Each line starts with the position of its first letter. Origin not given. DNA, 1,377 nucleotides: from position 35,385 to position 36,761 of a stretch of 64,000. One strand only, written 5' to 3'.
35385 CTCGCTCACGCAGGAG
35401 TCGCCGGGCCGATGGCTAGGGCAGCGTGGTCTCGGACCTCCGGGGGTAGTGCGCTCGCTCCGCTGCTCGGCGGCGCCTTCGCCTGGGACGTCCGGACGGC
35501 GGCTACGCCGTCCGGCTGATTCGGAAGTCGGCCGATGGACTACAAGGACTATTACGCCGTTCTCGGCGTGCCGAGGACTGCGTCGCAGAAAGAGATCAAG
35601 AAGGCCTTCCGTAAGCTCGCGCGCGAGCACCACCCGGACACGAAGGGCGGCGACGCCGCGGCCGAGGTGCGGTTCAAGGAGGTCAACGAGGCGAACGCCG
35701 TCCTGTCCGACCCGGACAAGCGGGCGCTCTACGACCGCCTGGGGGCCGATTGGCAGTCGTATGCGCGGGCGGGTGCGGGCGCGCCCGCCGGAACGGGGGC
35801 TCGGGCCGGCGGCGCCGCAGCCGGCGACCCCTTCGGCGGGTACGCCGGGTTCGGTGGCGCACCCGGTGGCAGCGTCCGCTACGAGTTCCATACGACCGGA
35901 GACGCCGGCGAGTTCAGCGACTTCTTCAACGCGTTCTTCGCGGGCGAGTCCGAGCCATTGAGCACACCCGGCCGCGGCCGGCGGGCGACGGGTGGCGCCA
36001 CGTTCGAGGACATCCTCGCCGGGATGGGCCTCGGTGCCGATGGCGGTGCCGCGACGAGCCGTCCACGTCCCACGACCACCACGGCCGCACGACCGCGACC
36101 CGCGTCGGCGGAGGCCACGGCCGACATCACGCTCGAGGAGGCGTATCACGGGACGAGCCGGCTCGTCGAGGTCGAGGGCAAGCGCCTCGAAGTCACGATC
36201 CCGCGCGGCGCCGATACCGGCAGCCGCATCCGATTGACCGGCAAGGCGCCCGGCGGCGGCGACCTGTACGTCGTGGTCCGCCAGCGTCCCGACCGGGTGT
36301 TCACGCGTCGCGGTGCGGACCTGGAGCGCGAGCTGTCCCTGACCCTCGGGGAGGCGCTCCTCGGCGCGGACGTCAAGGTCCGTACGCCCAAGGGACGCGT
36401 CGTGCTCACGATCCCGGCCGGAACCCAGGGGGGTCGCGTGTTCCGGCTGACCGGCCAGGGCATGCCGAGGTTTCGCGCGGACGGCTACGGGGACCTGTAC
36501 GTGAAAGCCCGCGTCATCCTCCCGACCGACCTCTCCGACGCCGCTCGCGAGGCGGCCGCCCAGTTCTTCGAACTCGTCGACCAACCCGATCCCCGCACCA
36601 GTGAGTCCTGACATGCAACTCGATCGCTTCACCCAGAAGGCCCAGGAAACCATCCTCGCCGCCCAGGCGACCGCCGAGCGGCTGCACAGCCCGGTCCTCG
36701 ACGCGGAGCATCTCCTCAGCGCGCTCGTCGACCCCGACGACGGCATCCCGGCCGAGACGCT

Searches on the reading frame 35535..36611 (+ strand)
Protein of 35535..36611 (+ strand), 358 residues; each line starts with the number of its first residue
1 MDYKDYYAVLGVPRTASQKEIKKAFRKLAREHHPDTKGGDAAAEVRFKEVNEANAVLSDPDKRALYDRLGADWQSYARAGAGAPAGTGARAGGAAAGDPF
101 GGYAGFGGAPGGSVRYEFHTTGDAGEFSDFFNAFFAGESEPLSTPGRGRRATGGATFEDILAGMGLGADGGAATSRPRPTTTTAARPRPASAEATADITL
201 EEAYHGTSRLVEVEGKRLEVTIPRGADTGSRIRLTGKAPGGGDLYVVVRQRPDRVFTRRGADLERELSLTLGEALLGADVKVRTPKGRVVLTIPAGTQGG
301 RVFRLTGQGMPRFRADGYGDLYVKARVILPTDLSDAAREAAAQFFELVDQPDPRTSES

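Call 64: search_protein_families(library=pfam, proteins=[window:35535-36611:+], max_evalue=0.00001)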
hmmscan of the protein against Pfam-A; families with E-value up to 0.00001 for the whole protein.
window:35535-36611:+ (358 aa): 2 families
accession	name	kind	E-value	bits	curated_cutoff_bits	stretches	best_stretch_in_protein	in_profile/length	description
PF01556.23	DnaJ_C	-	4e-37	128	26.6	1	193-330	2-152/152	DnaJ C terminal domain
PF00226.36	DnaJ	-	1.2e-25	89.9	27.8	1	5-67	1-63/63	DnaJ domain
